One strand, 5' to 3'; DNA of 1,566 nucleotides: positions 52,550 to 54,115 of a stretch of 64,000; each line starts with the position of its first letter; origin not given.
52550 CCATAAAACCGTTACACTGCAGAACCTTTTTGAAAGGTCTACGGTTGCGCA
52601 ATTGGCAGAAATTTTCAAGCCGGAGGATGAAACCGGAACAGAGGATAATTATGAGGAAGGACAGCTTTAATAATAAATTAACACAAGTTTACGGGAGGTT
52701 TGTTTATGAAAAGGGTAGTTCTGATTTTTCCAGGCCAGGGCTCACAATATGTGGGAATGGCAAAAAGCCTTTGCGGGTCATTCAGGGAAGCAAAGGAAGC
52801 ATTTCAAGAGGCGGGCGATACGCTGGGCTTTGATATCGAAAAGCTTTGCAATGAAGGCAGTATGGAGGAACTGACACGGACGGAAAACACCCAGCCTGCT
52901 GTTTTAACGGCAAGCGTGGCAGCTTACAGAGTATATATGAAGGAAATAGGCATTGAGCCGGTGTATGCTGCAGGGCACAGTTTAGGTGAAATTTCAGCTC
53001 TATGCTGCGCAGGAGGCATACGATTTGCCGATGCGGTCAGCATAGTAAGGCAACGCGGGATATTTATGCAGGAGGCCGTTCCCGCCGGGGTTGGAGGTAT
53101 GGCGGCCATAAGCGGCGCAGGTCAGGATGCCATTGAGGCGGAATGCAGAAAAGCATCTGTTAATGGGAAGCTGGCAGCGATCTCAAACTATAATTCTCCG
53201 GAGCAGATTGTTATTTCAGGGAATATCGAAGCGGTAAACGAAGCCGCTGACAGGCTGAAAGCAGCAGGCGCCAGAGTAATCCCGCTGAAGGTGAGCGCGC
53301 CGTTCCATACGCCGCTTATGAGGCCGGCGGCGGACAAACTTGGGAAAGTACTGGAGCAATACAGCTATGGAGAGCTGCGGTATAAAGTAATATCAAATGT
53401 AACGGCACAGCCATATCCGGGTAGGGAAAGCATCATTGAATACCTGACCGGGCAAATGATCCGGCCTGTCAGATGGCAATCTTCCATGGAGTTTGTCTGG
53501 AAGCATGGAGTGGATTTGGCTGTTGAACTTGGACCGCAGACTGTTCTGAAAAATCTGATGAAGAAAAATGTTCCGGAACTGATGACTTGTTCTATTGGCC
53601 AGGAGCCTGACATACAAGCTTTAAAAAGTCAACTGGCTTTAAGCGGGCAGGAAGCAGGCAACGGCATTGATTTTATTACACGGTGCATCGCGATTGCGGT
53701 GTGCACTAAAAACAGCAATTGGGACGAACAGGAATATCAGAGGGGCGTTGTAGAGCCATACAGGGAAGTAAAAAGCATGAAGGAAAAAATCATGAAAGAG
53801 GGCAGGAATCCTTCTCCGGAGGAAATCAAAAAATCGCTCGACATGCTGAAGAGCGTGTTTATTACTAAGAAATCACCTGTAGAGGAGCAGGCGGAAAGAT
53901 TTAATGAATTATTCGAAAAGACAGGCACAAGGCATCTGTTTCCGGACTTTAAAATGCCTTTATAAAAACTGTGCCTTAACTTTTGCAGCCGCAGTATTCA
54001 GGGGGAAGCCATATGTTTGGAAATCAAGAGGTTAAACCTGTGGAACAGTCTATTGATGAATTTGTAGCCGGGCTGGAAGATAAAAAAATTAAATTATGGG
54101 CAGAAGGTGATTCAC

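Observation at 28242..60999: Orphan FAAL-primed trans-AT PKS/NRPS assembly line (about 33 kb, one promoter, tightly coupled genes)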

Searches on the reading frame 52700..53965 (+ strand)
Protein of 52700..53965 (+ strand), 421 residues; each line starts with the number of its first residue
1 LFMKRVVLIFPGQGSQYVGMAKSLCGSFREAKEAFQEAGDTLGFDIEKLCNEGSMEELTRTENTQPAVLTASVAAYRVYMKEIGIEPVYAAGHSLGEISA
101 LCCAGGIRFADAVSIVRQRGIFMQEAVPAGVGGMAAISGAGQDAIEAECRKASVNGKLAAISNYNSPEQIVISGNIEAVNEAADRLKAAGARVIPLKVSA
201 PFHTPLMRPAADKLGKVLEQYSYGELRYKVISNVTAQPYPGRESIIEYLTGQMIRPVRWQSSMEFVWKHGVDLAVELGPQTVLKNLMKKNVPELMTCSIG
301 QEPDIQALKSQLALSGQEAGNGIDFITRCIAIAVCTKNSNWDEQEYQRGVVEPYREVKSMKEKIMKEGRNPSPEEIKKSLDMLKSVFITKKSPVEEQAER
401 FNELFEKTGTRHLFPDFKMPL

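Call 3: search_protein_families(library=pfam, proteins=[window:52700-53965:+], max_evalue=0.001)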
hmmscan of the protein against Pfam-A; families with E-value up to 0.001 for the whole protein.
window:52700-53965:+ (421 aa): 1 family
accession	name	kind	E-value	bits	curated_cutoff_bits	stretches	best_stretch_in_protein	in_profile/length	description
PF00698.26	Acyl_transf_1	-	1.1e-35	124.1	32.7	1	8-291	2-279/319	Acyl transferase domain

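Call 9: find_encoding_contigs(protein=window:52700-53965:+, flank=10000, max_places=6)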
Protein window:52700-53965:+ (421 aa): no gene with exactly this product is on record in the collection.

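Call 11: find_encoding_contigs(protein=window:52706-53965:+, flank=10000, max_places=6)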
Protein window:52706-53965:+ (419 aa): 1 contig read that carries it; 1 place shown.
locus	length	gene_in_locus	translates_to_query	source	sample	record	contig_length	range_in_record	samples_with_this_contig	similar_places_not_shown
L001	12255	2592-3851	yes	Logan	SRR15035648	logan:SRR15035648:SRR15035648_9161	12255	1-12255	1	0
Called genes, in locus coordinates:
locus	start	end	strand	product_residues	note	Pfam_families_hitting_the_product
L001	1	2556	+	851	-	?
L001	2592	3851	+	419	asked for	PF00698:Acyl_transf_1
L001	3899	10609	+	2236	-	PF18563:TubC_N, PF00668:Condensation, PF00501:AMP-binding, PF00550:PP-binding, PF00109:ketoacyl-synt, PF02801:Ketoacyl-synt_C, PF16197:KAsynt_C_assoc, PF22336:RhiE-like_linker, +3 more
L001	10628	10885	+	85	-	PF00550:PP-binding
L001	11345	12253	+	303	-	?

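Call 42: find_homologous_proteins(query=window:52706-53965:+, max_evalue=1e-30)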
Query window:52706-53965:+ (419 aa): 7998 proteins with E <= 1e-30 among 8000 candidates; the best 120 are listed.
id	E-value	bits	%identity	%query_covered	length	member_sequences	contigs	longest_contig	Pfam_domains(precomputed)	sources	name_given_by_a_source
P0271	4.2e-272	920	98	100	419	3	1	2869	PF00698.27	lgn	-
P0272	1.9e-199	681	72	100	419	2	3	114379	PF00698.27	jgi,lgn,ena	-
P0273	6.4e-198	676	71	100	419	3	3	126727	PF00698.27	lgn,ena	-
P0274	1.1e-196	672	72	100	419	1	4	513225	PF00698.27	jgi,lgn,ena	-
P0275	3.0e-193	660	70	100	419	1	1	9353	PF00698.27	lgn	-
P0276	6.2e-187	640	67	99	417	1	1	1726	PF00698.27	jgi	jgi:[acyl-carrier-protein] S-malonyltransferase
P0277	2.0e-185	635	67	99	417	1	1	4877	PF00698.27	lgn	-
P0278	1.2e-182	626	66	99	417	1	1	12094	PF00698.27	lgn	-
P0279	4.9e-182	624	66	100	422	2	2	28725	PF00698.27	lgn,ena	-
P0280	2.3e-181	621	66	100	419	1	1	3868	PF00698.27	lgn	-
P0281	5.2e-181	620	66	99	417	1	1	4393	PF00698.27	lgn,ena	-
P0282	1.5e-180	619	65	99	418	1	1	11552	PF00698.27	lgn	-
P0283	5.9e-180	617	65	100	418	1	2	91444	PF00698.27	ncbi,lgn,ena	-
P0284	3.1e-179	614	65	99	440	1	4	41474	PF00698.27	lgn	-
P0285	8.0e-179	613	65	99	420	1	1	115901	PF00698.27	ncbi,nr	ncbi:MAG: ACP S-malonyltransferase [Clostridia bacterium]|nr:ACP S-malonyltransferase [Clostridia ba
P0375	1.9e-146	506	55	98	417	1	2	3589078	PF00698.27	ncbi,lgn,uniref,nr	ncbi:ACP S-malonyltransferase [Ruminiclostridium josui]|uniref:ACP S-malonyltransferase n=1 Tax=Rumi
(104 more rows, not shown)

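Call 43: find_encoding_contigs(protein=P0274, flank=10000, max_places=1)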
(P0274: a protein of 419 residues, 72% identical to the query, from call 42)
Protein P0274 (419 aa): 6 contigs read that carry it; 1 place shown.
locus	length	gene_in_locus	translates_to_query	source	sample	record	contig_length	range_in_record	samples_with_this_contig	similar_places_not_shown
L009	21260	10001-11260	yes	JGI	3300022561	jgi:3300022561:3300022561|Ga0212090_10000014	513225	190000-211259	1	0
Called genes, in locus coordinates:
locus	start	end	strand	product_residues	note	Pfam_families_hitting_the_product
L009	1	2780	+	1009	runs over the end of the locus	PF00109:ketoacyl-synt, PF02801:Ketoacyl-synt_C, PF16197:KAsynt_C_assoc, PF22336:RhiE-like_linker, PF22621:CurL-like_PKS_C, PF00698:Acyl_transf_1, PF00550:PP-binding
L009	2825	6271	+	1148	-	PF18563:TubC_N, PF00668:Condensation, PF00501:AMP-binding, PF13193:AMP-binding_C, PF00550:PP-binding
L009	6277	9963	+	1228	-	PF00109:ketoacyl-synt, PF02801:Ketoacyl-synt_C, PF16197:KAsynt_C_assoc, PF22336:RhiE-like_linker, PF22621:CurL-like_PKS_C, PF21394:Beta-ketacyl_N, PF08659:KR, PF00550:PP-binding, +2 more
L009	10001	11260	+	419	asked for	PF00698:Acyl_transf_1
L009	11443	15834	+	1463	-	PF18563:TubC_N, PF00668:Condensation, PF00501:AMP-binding, PF13193:AMP-binding_C, PF00550:PP-binding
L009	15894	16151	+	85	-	PF00550:PP-binding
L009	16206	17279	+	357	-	PF02275:CBAH, PF03417:AAT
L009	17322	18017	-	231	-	PF22624:AASDHPPT_N, PF01648:ACPS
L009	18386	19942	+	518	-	PF00682:HMGL-like, PF02436:PYC_OADA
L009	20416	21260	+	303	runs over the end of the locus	PF04055:Radical_SAM, PF13186:SPASM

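Call 44: find_encoding_contigs(protein=P0375, flank=10000, max_places=1)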
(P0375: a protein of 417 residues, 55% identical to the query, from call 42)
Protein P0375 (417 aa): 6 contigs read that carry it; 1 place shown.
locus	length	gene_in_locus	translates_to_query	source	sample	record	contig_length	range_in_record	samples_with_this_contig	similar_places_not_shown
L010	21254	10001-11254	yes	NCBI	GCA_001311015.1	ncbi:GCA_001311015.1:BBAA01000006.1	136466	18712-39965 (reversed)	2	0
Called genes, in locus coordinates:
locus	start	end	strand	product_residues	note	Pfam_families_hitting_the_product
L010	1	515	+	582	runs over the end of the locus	PF00109:ketoacyl-synt, PF00108:Thiolase_N (faint), PF02801:Ketoacyl-synt_C, PF16197:KAsynt_C_assoc, PF22621:CurL-like_PKS_C, PF22336:RhiE-like_linker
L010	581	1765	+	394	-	PF00550:PP-binding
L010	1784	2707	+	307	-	PF18563:TubC_N, PF00668:Condensation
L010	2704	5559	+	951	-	PF00668:Condensation, PF00550:PP-binding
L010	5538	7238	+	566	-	PF00668:Condensation, PF00501:AMP-binding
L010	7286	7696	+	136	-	PF00501:AMP-binding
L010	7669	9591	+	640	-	PF00501:AMP-binding, PF13193:AMP-binding_C, PF00550:PP-binding, PF00668:Condensation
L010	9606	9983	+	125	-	PF00668:Condensation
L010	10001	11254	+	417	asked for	PF00698:Acyl_transf_1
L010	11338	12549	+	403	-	PF13528:Glyco_trans_1_3 (faint), PF00201:UDPGT, PF04101:Glyco_tran_28_C, PF06722:EryCIII-like_C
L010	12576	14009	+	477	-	PF00550:PP-binding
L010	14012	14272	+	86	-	-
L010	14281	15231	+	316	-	PF00201:UDPGT, PF04101:Glyco_tran_28_C, PF06722:EryCIII-like_C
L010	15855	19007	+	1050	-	PF02018:CBM_4_9, PF00331:Glyco_hydro_10, PF06452:CBM9_1, PF00395:SLH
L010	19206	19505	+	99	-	PF07694:5TM-5TMR_LYT (weak)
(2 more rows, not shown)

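Call 53: search_protein_families(library=ncbifam, proteins=[window:52706-53965:+], max_evalue=0.001)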
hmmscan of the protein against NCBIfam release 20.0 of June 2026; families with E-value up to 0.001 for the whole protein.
window:52706-53965:+ (419 aa): 8 families
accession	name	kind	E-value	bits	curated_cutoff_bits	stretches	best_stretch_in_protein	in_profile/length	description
TIGR00128.1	fabD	equivalog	1.2e-91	307.2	260.9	1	4-289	3-287/290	ACP S-malonyltransferase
TIGR03131.1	malonate_mdcH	equivalog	1.1e-66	225.2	297.9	1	5-297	2-284/297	malonate decarboxylase subunit epsilon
NF045894.1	PKS_plus_SDR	equivalog_domain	2.3e-55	187.9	1740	1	2-290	530-816/1515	type I polyketide synthase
TIGR02813.1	omega_3_PfaA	subfamily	1.4e-40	138.1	1010.1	1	3-305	580-900/2582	polyketide-type polyunsaturated fatty acid synthase PfaA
NF037940.1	PKS_MbtD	equivalog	1e-26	93.3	1150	1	3-289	91-374/978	mycobactin polyketide synthase MbtD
NF037941.1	PKS_NbtC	equivalog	8.2e-22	77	1150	1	2-340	95-427/1027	nocobactin polyketide synthase NbtC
NF040607.1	mycolic_Pks13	equivalog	1e-17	63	2100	1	4-281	665-946/1680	polyketide synthase Pks13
NF041183.1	Pks2_ls1_myc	equivalog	2.6e-16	57.7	2400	1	5-287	534-812/2086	sulfolipid-1 biosynthesis phthioceranic/hydroxyphthioceranic acid synthase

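Call 87: find_encoding_contigs(protein=P0285, flank=10000, max_places=1)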
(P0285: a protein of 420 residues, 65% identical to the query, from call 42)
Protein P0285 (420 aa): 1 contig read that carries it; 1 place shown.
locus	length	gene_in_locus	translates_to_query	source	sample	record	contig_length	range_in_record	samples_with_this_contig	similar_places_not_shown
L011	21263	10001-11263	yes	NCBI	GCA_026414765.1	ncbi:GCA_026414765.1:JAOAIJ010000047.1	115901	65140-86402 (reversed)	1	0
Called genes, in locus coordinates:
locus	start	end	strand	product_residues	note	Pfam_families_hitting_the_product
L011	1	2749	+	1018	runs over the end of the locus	PF00109:ketoacyl-synt, PF02801:Ketoacyl-synt_C, PF16197:KAsynt_C_assoc, PF22336:RhiE-like_linker, PF22621:CurL-like_PKS_C, PF00698:Acyl_transf_1, PF00550:PP-binding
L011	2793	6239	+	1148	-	PF18563:TubC_N, PF00668:Condensation, PF00501:AMP-binding, PF13193:AMP-binding_C, PF00550:PP-binding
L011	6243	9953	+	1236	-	PF00109:ketoacyl-synt, PF02801:Ketoacyl-synt_C, PF16197:KAsynt_C_assoc, PF22336:RhiE-like_linker, PF22621:CurL-like_PKS_C, PF21394:Beta-ketacyl_N, PF08659:KR, PF00106:adh_short, +2 more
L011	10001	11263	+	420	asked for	PF00698:Acyl_transf_1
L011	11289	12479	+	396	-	PF18563:TubC_N, PF14399:BtrH_N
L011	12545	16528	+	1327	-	PF18563:TubC_N, PF00668:Condensation, PF00501:AMP-binding, PF13193:AMP-binding_C, PF00550:PP-binding, PF00668:Condensation (weak)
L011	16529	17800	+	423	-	PF00698:Acyl_transf_1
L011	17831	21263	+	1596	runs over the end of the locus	PF00109:ketoacyl-synt, PF02801:Ketoacyl-synt_C, PF16197:KAsynt_C_assoc, PF22336:RhiE-like_linker, PF22621:CurL-like_PKS_C, PF21089:PKS_DH_N, PF14765:PS-DH, PF21394:Beta-ketacyl_N, +5 more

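Call 88: find_encoding_contigs(protein=P0272, flank=10000, max_places=1)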
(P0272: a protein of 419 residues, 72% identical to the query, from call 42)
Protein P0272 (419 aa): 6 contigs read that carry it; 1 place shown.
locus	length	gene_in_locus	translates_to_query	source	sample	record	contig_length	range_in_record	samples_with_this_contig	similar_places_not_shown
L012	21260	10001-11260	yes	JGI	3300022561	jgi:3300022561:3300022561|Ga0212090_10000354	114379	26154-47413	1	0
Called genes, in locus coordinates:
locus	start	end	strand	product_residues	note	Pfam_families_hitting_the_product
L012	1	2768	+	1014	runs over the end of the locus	PF00109:ketoacyl-synt, PF02801:Ketoacyl-synt_C, PF16197:KAsynt_C_assoc, PF22336:RhiE-like_linker, PF22621:CurL-like_PKS_C, PF00698:Acyl_transf_1, PF00550:PP-binding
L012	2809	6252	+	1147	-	PF18563:TubC_N, PF00668:Condensation, PF00501:AMP-binding, PF13193:AMP-binding_C, PF00550:PP-binding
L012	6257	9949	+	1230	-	PF00109:ketoacyl-synt, PF02801:Ketoacyl-synt_C, PF16197:KAsynt_C_assoc, PF22336:RhiE-like_linker, PF22621:CurL-like_PKS_C, PF21394:Beta-ketacyl_N, PF08659:KR, PF00550:PP-binding, +2 more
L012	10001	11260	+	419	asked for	PF00698:Acyl_transf_1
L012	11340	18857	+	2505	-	PF18563:TubC_N, PF00668:Condensation, PF00501:AMP-binding, PF13193:AMP-binding_C, PF00550:PP-binding, PF00668:Condensation, PF00501:AMP-binding, PF13193:AMP-binding_C, +1 more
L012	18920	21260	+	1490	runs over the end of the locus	PF18563:TubC_N, PF00668:Condensation, PF00501:AMP-binding, PF13193:AMP-binding_C (weak), PF00550:PP-binding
